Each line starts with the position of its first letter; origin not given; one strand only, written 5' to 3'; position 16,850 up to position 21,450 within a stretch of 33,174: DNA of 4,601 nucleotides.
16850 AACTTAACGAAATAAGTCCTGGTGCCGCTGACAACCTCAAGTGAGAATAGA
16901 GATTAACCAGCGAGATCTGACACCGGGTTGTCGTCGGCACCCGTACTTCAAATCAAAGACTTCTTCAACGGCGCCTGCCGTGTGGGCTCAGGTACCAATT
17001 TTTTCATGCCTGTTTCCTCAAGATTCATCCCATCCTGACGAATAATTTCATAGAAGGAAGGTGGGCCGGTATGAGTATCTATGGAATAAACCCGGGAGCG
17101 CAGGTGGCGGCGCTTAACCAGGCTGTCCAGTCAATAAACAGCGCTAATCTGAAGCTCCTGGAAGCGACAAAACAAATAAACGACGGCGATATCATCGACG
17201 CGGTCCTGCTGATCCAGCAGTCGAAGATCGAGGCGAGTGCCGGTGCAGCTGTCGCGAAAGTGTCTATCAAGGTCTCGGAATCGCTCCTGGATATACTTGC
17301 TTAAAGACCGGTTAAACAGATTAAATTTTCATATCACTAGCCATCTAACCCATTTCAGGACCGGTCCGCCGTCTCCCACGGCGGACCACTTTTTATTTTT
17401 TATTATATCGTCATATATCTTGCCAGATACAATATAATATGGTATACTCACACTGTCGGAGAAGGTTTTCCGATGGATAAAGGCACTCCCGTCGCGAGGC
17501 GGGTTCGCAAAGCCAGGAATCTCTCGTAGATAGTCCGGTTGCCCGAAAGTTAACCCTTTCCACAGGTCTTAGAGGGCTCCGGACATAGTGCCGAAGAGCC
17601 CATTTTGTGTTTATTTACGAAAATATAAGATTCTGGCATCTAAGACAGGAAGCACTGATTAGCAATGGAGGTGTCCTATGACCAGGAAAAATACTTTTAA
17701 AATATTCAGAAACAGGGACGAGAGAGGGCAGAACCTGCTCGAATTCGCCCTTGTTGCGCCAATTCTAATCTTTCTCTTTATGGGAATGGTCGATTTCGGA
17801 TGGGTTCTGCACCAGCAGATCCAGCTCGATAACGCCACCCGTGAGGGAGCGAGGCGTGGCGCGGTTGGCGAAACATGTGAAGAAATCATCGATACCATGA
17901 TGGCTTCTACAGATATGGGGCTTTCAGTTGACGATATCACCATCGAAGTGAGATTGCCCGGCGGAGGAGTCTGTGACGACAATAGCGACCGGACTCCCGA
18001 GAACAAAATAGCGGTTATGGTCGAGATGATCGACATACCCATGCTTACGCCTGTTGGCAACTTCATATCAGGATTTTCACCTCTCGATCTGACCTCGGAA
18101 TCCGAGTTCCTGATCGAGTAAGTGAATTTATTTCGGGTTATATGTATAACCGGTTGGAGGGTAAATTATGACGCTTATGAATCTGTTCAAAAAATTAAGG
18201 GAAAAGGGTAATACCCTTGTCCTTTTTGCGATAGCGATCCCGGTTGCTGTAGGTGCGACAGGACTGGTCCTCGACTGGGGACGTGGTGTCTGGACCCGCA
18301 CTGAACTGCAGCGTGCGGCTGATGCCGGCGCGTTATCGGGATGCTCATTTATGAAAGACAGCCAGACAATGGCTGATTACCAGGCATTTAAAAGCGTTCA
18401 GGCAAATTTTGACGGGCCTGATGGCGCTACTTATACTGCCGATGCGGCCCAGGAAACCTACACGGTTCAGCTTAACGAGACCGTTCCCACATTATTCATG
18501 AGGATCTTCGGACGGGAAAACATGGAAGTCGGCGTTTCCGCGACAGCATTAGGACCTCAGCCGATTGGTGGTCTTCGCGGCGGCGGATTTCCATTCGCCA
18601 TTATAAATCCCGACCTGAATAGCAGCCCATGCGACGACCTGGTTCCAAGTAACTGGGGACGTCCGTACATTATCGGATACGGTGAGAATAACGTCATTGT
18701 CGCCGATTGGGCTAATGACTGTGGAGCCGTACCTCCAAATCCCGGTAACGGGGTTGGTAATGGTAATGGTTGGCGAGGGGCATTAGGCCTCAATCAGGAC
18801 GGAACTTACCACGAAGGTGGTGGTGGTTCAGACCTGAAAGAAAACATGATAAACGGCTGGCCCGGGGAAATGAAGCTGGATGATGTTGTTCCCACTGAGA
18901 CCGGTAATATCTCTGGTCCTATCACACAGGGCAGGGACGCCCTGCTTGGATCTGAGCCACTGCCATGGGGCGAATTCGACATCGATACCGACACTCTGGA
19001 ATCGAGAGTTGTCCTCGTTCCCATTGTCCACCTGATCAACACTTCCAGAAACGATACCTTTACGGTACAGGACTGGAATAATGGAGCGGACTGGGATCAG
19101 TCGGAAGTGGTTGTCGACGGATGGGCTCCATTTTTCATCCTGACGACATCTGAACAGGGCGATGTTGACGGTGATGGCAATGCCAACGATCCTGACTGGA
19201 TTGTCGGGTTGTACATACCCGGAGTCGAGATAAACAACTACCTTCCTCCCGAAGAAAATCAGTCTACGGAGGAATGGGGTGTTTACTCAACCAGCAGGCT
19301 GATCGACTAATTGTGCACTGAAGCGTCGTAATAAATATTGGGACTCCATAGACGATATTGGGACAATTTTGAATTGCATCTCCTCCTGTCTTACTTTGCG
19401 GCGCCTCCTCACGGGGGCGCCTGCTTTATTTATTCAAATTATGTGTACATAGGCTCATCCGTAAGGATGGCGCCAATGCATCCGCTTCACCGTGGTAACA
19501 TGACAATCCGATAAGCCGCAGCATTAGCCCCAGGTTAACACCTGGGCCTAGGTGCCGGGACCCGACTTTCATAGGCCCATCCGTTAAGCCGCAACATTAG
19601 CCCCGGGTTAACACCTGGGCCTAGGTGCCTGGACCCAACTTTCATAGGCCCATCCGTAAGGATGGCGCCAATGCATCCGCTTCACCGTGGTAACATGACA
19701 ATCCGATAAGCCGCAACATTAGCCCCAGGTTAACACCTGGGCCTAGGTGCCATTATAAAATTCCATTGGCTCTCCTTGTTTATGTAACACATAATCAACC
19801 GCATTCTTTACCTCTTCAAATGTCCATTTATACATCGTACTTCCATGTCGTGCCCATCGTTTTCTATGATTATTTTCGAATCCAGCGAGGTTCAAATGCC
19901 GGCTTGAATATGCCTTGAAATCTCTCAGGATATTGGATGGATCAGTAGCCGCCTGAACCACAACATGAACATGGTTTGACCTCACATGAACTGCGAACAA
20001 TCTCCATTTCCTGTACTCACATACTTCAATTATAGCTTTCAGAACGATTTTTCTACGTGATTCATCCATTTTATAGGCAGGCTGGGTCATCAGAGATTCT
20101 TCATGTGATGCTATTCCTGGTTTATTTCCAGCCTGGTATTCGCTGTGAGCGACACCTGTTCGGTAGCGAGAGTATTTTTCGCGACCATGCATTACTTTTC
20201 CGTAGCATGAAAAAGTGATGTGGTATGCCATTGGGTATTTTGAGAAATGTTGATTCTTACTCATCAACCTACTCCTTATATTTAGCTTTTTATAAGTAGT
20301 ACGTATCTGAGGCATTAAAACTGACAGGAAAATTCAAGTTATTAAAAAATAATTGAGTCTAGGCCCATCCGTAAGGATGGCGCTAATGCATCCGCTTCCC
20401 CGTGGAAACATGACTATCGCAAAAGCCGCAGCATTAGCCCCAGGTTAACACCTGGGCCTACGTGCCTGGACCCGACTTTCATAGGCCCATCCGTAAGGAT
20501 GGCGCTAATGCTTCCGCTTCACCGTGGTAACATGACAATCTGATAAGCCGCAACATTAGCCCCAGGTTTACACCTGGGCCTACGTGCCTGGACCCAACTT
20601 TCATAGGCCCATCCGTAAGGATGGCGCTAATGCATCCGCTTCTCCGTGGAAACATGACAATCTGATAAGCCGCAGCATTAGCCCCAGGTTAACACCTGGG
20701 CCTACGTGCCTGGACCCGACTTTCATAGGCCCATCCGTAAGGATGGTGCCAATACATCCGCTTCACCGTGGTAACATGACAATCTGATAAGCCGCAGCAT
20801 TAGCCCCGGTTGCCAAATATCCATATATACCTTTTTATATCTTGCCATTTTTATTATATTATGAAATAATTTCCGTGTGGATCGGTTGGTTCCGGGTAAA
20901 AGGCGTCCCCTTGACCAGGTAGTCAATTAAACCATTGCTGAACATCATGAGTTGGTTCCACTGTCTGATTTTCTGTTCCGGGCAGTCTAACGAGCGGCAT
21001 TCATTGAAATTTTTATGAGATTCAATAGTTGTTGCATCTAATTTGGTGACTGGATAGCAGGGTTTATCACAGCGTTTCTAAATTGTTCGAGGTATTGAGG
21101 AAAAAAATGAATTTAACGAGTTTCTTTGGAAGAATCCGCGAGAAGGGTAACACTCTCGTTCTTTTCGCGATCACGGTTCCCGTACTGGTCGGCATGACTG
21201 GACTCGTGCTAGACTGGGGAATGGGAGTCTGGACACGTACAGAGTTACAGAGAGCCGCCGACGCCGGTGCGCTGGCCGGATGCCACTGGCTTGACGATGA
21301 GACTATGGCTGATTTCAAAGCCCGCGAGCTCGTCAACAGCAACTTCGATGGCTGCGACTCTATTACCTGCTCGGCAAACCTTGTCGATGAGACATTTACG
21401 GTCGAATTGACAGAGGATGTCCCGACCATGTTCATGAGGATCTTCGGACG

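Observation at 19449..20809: RAYT-like Y1 transposase gene inside a same-orientation tandem array of 122-bp multi-hairpin repeats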

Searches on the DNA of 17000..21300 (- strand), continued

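Call 56: search_with_rna_model(model_id=R1, sources=[L085, L086, L087, L088, L089, L090, L003, L005, L010, L013, L001, L002], filters=off, max_evalue=1)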
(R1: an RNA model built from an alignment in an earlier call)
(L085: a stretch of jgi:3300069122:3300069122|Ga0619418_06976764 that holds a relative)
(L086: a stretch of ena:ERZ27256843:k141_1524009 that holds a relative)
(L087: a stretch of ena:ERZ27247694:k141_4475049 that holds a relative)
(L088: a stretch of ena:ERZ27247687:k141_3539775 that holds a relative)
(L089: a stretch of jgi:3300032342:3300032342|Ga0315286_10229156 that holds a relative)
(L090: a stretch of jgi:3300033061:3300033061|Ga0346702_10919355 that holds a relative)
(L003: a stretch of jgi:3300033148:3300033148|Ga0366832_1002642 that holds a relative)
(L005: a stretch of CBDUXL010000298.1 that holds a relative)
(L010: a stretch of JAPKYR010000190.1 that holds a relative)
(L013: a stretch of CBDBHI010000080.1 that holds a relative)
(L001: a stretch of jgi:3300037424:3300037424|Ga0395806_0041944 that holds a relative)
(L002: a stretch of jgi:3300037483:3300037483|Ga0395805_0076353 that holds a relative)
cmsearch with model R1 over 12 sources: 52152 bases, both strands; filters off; matches with E-value up to 1: 37.
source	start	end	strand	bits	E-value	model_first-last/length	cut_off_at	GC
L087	2971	3000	+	35.4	2.7e-06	1-30/30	no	0.6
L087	3545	3574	-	35.4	2.7e-06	1-30/30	no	0.6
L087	3594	3623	-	35.4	2.7e-06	1-30/30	no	0.6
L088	1334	1363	+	35.4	2.7e-06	1-30/30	no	0.6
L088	1908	1937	-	35.4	2.7e-06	1-30/30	no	0.6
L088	1957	1986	-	35.4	2.7e-06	1-30/30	no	0.6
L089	460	489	+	35.4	2.7e-06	1-30/30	no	0.6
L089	1034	1063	-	35.4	2.7e-06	1-30/30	no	0.6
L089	1083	1112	-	35.4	2.7e-06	1-30/30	no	0.6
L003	771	800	-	35.4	2.7e-06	1-30/30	no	0.6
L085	1025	1054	-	34.2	5.2e-06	1-30/30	no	0.53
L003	165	194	+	33.5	7.4e-06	1-30/30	no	0.5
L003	31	60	+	33.3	8.6e-06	1-30/30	no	0.53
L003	98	127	+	33.3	8.6e-06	1-30/30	no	0.53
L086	1024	1053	+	32.5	1.3e-05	1-30/30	no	0.53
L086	1073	1102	+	32.5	1.3e-05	1-30/30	no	0.53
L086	1122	1151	+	32.5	1.3e-05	1-30/30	no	0.53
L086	1171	1200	+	32.5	1.3e-05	1-30/30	no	0.53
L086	1220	1249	+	32.5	1.3e-05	1-30/30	no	0.53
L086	1828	1857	-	32.5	1.3e-05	1-30/30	no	0.53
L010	3867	3896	+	30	5.1e-05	1-30/30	no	0.6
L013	4486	4515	+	29.8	5.7e-05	1-30/30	no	0.67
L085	433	462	+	29.4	7e-05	1-30/30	no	0.53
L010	4513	4542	-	28.9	9e-05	1-30/30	no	0.63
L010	4580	4609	-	28.9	9e-05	1-30/30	no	0.63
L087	3643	3672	-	27.5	0.0002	1-30/30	no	0.57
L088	2006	2035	-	27.5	0.0002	1-30/30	no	0.57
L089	1132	1161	-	27.5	0.0002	1-30/30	no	0.57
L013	3916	3945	-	23.3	0.0019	1-30/30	no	0.73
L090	644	674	-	23.3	0.0019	1-30/30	no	0.65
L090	8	38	+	23.2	0.0019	1-30/30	no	0.65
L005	2983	3012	-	22.3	0.0033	1-30/30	no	0.7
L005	2357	2386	+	22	0.0037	1-30/30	no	0.63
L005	2168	2197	-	22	0.0038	1-30/30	no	0.7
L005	2246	2275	+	21.2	0.0058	1-30/30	no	0.67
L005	3035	3064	+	21.2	0.0058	1-30/30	no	0.67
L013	3796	3825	+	20.5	0.0085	1-30/30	no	0.67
